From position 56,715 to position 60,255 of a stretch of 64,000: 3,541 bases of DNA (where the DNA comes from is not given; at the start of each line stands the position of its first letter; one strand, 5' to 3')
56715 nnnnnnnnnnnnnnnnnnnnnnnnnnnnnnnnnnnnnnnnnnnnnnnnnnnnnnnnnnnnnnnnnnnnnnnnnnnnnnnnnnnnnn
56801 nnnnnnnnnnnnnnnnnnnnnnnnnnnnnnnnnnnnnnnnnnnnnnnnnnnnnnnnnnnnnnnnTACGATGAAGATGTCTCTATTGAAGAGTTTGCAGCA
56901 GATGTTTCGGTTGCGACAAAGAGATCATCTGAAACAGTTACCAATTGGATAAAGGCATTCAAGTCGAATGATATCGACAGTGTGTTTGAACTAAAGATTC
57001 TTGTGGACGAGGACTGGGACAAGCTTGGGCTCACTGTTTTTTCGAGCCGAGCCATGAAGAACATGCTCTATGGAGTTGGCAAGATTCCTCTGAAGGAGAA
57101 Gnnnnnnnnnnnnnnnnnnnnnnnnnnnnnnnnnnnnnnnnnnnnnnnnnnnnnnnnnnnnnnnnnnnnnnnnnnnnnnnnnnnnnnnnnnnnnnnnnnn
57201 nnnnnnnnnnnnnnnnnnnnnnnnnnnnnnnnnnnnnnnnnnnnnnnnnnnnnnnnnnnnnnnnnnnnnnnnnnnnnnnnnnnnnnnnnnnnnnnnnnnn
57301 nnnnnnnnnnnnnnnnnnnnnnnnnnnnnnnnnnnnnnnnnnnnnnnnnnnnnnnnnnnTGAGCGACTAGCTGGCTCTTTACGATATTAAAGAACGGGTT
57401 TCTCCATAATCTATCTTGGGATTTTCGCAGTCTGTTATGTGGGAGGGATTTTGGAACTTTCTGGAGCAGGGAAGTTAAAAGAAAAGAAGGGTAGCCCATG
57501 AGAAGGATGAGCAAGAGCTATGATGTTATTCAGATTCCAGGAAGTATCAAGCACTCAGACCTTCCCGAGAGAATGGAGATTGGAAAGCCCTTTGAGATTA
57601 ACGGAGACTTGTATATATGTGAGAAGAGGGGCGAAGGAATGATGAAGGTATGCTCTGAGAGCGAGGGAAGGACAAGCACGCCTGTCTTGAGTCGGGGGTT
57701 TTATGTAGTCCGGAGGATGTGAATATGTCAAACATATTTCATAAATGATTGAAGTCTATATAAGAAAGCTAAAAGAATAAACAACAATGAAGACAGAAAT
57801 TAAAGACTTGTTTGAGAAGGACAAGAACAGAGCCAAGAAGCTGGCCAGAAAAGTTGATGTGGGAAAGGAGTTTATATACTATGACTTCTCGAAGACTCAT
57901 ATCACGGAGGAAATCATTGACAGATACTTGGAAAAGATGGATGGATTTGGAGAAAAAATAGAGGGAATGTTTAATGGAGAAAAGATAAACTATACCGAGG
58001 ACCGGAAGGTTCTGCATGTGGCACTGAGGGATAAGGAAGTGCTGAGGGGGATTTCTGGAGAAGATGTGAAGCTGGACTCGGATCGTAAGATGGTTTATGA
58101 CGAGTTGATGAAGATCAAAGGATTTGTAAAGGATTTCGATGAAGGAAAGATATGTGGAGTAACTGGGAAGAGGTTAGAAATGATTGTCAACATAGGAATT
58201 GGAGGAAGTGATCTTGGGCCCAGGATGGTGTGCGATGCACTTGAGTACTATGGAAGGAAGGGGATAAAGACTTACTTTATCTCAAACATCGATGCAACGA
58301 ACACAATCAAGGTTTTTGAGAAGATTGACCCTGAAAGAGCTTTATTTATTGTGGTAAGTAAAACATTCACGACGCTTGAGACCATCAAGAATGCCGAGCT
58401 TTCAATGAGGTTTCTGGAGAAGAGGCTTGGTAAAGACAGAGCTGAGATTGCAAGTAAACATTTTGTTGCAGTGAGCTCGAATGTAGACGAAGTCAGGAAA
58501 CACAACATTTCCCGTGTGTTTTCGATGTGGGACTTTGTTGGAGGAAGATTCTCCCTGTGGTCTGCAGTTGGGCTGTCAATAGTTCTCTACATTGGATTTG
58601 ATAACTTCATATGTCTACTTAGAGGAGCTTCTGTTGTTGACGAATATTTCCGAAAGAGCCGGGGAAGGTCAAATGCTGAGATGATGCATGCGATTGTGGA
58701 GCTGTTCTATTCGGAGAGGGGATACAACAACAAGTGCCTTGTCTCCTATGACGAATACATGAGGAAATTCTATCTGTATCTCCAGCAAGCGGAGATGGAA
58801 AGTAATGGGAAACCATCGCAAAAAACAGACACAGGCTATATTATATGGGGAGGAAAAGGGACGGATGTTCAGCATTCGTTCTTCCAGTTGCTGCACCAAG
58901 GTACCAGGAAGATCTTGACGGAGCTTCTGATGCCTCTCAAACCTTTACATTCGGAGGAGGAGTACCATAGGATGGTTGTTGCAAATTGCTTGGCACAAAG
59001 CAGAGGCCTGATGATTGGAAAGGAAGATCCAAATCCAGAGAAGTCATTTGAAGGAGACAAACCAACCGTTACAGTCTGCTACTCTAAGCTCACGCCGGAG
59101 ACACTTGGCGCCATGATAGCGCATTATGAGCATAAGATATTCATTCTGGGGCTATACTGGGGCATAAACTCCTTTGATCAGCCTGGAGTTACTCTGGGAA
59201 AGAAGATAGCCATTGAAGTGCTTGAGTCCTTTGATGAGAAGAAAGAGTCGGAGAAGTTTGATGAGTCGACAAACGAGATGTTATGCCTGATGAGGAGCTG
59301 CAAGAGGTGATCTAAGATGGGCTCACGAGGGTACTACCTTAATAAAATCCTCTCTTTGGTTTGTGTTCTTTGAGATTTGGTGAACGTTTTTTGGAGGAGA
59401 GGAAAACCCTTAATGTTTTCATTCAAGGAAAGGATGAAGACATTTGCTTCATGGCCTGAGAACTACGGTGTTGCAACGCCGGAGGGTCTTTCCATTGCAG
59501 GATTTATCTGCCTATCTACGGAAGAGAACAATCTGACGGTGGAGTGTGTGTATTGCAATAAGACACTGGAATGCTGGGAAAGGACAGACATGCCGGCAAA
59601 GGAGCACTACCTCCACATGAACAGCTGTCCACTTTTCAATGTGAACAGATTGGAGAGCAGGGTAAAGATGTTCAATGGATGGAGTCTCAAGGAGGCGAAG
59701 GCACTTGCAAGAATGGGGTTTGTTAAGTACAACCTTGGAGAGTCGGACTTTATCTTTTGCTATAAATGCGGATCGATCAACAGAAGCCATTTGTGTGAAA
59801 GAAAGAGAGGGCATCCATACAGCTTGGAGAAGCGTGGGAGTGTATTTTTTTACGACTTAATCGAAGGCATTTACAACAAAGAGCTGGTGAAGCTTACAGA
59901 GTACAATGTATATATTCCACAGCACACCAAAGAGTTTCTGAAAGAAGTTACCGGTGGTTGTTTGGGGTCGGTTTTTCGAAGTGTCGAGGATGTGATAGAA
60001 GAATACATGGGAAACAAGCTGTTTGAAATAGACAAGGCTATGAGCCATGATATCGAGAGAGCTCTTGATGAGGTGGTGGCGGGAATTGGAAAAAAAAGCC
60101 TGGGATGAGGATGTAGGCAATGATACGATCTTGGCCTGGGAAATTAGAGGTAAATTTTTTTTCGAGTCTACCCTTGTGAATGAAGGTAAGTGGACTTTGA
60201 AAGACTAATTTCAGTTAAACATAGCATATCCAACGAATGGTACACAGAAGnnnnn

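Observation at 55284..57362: WNK-type (with-no-lysine) kinase carrying an autoinhibitory PF2-like domain plus two C-terminal SAM-like domains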

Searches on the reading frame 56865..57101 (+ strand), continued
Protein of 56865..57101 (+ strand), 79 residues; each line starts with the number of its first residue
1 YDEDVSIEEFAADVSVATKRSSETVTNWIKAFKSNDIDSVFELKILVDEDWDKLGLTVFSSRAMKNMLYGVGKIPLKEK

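Call 57: list_cluster_members(proteins=[P0202, P0209, P0210, P0211, P0213, P0214, P0219, P0280, P0196, P0200])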
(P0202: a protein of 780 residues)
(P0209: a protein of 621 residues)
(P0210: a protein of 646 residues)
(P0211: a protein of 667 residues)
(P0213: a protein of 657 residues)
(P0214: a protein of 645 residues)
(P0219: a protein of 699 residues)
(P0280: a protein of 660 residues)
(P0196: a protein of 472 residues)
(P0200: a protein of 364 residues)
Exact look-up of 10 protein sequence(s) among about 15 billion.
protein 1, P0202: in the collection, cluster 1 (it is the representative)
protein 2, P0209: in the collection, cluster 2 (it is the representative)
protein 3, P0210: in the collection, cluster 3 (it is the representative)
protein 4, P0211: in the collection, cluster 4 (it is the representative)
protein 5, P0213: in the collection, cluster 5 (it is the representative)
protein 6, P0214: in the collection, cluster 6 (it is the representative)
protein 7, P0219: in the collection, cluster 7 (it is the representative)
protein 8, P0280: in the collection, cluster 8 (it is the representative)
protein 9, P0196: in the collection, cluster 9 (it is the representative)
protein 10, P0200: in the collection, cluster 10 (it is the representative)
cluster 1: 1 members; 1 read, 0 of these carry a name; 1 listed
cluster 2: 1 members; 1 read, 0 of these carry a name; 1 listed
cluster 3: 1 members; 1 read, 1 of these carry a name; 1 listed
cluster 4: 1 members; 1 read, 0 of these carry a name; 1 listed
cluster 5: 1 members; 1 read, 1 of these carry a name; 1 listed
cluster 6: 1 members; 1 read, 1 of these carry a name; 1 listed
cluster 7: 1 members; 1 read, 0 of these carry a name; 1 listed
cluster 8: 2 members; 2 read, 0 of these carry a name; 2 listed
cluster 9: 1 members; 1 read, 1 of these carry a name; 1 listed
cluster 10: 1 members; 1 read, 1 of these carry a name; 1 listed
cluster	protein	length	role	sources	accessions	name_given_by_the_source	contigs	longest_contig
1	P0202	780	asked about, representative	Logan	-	-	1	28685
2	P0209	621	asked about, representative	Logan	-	-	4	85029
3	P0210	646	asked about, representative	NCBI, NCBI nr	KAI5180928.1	hypothetical protein NEOKW01_1169 [Nematocida sp. AWRm80]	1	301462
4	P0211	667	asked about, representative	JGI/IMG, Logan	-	-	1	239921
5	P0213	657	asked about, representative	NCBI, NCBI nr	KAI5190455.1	WNK lysine deficient protein kinase [Nematocida sp. AWRm77]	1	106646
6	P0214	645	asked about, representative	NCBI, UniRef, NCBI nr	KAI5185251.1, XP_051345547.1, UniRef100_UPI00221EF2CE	WNK lysine deficient protein kinase [Nematocida homosporus] | WNK lysine deficient protein kinase n=1 Tax=Nematocida homosporus TaxID=1912981 ...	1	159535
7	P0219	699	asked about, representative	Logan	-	-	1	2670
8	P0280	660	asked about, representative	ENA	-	-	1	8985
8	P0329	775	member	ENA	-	-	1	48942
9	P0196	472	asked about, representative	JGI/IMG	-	hypothetical protein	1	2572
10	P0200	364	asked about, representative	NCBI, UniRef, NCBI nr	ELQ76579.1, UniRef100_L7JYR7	non-specific serine/threonine protein kinase [Trachipleistophora hominis] | Non-specific serine/threonine protein kinase n=1 Tax=Trachipleistophora hominis ...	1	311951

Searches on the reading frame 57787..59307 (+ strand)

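Call 53: search_protein_families(library=pfam, proteins=[window:57787-59307:+], max_evalue=0.001)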
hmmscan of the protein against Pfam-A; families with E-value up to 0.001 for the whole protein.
window:57787-59307:+ (507 aa): 1 family
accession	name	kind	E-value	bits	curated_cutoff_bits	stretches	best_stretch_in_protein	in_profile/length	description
PF00342.24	PGI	-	2e-140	469.1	22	1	33-498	1-485/486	Phosphoglucose isomerase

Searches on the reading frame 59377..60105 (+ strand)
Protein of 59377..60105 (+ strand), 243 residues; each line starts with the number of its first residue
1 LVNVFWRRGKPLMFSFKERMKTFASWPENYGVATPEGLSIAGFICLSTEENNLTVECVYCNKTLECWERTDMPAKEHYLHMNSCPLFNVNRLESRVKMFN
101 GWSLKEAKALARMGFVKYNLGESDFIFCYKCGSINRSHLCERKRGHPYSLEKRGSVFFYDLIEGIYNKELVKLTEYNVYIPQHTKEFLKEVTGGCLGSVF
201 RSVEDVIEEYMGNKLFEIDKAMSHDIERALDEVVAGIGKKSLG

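Call 53: search_protein_families(library=pfam, proteins=[window:59377-60105:+], max_evalue=0.001)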
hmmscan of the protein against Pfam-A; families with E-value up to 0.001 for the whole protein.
window:59377-60105:+ (243 aa): 1 family
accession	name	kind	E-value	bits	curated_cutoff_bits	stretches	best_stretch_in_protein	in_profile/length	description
PF00653.27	BIR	-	1.1e-20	74.4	22.9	1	19-87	1-69/70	Inhibitor of Apoptosis domain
